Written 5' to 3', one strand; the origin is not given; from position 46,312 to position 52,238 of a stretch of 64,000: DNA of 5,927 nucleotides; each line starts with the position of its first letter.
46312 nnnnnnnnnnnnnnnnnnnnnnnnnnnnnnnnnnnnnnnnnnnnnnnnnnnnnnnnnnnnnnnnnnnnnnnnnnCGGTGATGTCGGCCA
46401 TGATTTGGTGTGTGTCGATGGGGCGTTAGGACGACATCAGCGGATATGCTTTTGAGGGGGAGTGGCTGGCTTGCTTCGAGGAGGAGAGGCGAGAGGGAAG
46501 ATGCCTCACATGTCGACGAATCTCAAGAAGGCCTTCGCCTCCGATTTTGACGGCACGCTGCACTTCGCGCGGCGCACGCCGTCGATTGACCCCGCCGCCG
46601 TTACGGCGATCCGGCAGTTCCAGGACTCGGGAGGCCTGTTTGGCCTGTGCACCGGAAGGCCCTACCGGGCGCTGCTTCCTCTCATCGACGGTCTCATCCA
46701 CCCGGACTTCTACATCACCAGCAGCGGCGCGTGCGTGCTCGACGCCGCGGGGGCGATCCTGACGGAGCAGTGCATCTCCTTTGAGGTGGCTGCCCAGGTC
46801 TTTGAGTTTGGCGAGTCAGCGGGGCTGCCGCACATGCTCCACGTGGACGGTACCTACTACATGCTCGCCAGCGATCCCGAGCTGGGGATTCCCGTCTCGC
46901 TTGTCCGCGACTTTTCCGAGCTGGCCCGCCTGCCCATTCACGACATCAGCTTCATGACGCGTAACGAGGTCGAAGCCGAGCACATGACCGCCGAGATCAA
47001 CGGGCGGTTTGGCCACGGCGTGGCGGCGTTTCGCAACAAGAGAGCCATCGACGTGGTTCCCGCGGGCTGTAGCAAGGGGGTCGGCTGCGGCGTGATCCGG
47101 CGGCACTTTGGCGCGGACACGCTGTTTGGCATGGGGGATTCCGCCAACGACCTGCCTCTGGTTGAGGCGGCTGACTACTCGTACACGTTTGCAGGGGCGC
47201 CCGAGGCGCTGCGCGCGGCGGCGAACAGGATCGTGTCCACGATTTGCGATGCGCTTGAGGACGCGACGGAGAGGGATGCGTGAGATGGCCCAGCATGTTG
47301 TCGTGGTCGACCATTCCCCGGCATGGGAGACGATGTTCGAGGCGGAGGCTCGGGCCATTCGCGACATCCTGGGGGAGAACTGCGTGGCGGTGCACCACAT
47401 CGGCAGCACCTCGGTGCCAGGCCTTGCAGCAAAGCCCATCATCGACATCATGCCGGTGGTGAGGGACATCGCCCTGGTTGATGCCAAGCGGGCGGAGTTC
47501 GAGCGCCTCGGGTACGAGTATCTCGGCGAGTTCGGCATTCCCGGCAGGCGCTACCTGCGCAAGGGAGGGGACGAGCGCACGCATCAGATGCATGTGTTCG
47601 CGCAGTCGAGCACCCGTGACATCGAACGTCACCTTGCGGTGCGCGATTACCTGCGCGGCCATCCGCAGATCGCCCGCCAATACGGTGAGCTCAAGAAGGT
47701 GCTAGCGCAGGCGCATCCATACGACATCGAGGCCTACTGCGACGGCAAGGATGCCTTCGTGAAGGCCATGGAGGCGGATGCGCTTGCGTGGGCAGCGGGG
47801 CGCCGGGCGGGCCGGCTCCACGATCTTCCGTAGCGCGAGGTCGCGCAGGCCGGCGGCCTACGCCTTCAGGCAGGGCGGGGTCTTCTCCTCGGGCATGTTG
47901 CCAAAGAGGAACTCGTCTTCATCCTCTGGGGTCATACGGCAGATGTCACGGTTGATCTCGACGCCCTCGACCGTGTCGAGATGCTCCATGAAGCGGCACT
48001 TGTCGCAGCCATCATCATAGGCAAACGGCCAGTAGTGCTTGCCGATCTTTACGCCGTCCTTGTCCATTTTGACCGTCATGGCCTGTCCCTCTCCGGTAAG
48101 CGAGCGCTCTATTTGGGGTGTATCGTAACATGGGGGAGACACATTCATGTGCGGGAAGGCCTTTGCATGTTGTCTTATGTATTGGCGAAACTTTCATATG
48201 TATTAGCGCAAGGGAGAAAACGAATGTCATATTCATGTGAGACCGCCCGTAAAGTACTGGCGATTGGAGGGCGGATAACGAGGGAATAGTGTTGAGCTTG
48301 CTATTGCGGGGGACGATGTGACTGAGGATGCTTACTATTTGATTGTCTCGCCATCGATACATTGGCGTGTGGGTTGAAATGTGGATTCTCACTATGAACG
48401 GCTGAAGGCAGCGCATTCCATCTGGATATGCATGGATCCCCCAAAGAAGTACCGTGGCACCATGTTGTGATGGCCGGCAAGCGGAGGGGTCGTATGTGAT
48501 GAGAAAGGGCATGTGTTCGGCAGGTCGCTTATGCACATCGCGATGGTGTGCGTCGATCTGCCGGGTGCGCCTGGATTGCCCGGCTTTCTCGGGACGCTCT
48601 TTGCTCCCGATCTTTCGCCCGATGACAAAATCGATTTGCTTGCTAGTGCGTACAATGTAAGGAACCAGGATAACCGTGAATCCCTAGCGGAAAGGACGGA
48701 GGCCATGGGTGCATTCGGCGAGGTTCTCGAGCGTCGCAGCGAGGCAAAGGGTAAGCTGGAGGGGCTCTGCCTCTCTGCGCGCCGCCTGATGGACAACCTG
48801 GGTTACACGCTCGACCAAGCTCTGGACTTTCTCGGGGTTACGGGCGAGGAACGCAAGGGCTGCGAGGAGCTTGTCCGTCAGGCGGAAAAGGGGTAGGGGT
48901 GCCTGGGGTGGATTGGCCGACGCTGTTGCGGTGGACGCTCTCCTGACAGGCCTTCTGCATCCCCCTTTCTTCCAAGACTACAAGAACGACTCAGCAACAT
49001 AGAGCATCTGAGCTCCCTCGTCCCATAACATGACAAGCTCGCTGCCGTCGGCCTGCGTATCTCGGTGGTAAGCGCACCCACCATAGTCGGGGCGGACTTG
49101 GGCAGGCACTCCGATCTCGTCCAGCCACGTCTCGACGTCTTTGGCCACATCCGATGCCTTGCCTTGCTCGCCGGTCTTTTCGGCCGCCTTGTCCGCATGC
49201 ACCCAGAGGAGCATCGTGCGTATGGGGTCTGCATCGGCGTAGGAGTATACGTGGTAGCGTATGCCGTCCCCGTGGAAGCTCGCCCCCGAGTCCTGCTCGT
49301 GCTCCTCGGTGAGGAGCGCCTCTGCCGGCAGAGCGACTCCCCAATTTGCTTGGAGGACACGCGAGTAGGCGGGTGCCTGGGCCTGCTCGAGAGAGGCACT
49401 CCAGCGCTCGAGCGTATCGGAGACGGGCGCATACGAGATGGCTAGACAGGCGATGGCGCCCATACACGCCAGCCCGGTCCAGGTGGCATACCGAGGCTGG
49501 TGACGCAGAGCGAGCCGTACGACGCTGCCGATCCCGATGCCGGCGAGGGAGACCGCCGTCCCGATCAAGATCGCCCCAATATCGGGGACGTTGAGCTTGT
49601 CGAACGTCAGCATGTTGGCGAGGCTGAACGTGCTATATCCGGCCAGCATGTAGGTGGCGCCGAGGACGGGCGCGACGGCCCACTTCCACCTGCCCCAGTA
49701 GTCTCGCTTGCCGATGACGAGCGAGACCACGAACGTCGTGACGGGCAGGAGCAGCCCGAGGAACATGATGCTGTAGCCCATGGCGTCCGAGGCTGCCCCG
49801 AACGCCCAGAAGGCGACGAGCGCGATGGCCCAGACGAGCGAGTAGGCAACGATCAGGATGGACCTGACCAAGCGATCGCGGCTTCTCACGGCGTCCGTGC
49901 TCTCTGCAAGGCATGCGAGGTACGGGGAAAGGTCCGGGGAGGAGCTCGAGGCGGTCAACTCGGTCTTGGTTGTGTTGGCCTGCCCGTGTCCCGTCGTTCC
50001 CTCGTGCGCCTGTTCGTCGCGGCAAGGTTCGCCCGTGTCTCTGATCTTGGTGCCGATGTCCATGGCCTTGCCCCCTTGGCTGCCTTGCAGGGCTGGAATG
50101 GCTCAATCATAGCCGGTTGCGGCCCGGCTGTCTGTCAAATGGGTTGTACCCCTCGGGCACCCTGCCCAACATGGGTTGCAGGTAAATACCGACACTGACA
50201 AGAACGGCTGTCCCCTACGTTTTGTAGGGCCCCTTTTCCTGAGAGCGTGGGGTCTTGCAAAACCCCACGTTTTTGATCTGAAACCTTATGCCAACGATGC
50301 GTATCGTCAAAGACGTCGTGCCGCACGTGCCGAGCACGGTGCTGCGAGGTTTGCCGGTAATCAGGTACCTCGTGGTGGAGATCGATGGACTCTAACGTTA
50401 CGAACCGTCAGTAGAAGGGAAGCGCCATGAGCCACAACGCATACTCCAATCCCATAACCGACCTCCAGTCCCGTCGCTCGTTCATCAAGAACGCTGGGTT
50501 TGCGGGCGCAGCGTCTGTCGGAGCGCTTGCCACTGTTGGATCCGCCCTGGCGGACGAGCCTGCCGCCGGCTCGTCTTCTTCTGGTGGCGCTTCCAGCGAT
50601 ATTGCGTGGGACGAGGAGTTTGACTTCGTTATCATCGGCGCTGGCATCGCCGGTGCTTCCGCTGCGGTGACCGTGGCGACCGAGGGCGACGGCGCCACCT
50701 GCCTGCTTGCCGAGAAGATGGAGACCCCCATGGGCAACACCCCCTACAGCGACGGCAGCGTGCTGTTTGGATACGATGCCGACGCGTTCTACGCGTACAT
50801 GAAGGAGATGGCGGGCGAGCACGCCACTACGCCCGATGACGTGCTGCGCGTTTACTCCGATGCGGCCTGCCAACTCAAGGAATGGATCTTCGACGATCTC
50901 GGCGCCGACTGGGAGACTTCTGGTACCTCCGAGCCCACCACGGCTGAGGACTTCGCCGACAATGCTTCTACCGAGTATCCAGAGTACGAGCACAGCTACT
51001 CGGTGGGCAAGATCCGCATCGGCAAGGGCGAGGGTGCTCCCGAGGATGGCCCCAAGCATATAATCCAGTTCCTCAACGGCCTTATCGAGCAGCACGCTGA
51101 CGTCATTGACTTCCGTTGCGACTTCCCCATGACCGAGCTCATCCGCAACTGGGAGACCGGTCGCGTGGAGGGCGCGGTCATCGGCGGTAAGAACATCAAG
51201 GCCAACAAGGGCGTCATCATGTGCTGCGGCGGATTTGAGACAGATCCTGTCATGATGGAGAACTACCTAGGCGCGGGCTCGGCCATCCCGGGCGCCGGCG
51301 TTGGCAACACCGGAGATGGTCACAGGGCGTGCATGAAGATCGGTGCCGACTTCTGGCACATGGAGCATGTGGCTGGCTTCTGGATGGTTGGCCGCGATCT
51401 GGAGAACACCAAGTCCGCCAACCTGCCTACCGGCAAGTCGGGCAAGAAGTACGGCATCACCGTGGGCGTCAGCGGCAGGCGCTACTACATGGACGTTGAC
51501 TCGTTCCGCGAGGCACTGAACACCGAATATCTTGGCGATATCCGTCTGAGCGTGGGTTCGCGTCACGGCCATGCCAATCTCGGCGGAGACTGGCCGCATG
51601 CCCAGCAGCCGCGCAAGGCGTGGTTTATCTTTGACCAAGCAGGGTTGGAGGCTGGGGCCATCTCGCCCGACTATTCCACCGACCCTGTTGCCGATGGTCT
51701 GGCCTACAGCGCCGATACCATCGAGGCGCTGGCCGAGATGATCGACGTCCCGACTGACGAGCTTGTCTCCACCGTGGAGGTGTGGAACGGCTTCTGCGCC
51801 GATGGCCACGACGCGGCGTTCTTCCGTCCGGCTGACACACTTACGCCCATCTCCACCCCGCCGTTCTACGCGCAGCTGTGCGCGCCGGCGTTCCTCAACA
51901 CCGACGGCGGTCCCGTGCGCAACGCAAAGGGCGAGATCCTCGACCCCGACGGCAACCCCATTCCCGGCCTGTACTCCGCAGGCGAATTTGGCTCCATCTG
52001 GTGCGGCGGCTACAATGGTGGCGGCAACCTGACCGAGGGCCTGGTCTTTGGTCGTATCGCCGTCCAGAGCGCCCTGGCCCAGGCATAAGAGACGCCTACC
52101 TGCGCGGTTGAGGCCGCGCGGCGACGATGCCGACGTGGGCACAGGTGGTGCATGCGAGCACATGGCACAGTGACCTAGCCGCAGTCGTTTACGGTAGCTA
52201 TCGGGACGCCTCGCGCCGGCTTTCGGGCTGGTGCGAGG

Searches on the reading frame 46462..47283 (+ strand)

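Call 6: search_protein_families(library=pfam, proteins=[window:46462-47283:+], max_evalue=0.01)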
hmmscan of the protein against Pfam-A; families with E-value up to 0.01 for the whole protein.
window:46462-47283:+ (273 aa): 2 families
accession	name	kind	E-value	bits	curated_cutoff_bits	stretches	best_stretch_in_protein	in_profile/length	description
PF08282.18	Hydrolase_3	-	1e-26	94.7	20.9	1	25-260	1-245/255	haloacid dehalogenase-like hydrolase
PF05116.19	S6PP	-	1.2e-06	28.7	20.3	0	161-240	119-203/247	Sucrose-6F-phosphate phosphohydrolase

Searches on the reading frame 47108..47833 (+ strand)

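Call 6: search_protein_families(library=pfam, proteins=[window:47108-47833:+], max_evalue=0.01)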
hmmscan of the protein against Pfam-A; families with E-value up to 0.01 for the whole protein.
window:47108-47833:+ (241 aa): 1 family
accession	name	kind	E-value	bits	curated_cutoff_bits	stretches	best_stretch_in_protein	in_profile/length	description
PF04229.20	GrpB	-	7e-51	173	25.5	1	64-222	2-157/159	GrpB protein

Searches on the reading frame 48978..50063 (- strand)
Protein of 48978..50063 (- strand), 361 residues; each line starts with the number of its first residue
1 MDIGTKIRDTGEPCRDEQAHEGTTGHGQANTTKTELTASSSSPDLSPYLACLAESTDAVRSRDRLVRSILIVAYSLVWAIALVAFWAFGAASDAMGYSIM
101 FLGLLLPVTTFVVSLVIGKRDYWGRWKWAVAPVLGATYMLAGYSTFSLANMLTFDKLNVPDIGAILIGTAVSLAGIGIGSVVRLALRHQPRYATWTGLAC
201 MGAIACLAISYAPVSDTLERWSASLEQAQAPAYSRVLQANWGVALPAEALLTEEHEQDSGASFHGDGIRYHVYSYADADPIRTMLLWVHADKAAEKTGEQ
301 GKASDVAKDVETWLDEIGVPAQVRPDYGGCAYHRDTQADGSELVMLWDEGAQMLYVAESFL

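Call 6: search_protein_families(library=pfam, proteins=[window:48978-50063:-], max_evalue=0.01)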
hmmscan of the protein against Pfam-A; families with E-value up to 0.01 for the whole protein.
window:48978-50063:- (361 aa): 0 families

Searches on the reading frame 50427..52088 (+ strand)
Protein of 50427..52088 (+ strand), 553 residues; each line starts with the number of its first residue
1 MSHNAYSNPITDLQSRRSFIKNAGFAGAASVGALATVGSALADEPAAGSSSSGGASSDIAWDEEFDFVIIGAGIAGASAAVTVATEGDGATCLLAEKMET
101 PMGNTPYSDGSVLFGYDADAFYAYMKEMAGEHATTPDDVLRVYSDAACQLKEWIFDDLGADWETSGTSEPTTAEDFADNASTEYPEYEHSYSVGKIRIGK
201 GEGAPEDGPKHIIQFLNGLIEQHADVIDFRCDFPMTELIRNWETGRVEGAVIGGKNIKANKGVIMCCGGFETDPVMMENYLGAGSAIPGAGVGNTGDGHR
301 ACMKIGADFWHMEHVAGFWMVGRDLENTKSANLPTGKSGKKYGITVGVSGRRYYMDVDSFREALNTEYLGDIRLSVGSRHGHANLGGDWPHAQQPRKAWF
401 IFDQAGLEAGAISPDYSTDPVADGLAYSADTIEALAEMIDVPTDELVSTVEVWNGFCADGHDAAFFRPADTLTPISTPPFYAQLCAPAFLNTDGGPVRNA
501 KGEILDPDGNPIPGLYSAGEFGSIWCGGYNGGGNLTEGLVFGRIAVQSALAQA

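Call 6: search_protein_families(library=pfam, proteins=[window:50427-52088:+], max_evalue=0.01)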
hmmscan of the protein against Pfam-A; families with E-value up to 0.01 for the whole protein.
window:50427-52088:+ (553 aa): 5 families
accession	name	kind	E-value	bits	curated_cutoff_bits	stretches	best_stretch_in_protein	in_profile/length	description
PF00890.30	FAD_binding_2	-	1.5e-29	103.9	20.4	1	66-534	1-412/414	FAD binding domain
PF01266.30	DAO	-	1e-05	25.7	27.9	1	66-250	1-185/353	FAD dependent oxidoreductase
PF13450.12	NAD_binding_8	-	0.0012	19.5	21.9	1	69-106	1-36/68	NAD(P)-binding Rossmann-like domain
PF07992.20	Pyr_redox_2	-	0.0043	16.9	26.1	1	65-106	1-41/291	Pyridine nucleotide-disulphide oxidoreductase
PF03486.20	HI0933_like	-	0.0096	15.8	50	0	66-100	2-34/244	HI0933-like protein Rossmann domain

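Call 23: search_protein_families(library=ncbifam, proteins=[window:50427-52088:+], max_evalue=0.01)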
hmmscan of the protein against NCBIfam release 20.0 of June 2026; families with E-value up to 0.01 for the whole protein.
window:50427-52088:+ (553 aa): 32 families (the best 25 are shown)
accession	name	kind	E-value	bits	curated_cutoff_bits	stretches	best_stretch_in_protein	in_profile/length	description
NF009478.0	PRK12844.1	equivalog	6e-40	137.1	789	2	227-549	225-548/559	3-ketosteroid-delta-1-dehydrogenase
TIGR01813.1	flavo_cyto_c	subfamily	5.4e-38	130.9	285.45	2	211-545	131-442/444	flavocytochrome c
NF005882.1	PRK07843.1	equivalog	1.1e-34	119.8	788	2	223-547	214-545/547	3-oxosteroid 1-dehydrogenase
NF009474.0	PRK12837.1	equivalog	2.4e-32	112.4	675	2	418-547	364-506/513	FAD-binding protein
NF005510.0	PRK07121.1-3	subfamily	2.6e-32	112.2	481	2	393-550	330-487/492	FAD-binding protein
NF006130.0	PRK08274.1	equivalog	2.3e-31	109.1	369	2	227-551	147-460/467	FAD-dependent tricarballylate dehydrogenase TcuA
NF005509.0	PRK07121.1-2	subfamily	1.5e-30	106.3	630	1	28-552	5-524/527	FAD-binding protein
NF005064.0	PRK06481.1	equivalog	1.7e-30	106.2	542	2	393-549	346-499/506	flavocytochrome c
NF004789.0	PRK06134.1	subfamily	3e-30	105.3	747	3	421-549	421-567/581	FAD-dependent oxidoreductase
NF009477.0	PRK12843.1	equivalog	2.5e-29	102.2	758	3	421-552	423-571/578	FAD-dependent oxidoreductase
NF009473.0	PRK12835.1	subfamily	1.4e-26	93.2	837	3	423-549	424-566/585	FAD-binding protein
NF005512.0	PRK07121.1-5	subfamily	1.1e-24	86.9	812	2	392-549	329-486/489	FAD-binding protein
NF053717.1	VnlPnlRedVprA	equivalog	4.9e-24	85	600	2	427-521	353-445/481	vinyl phenol reductase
NF053676.1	4oxCHCAChcC1Cy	equivalog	1e-23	83.6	1000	2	397-534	357-510/528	4-oxocyclohexanecarboxylate 2-dehydrogenase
NF005511.0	PRK07121.1-4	equivalog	1.2e-21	76.8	466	3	426-549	408-539/553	FAD-binding protein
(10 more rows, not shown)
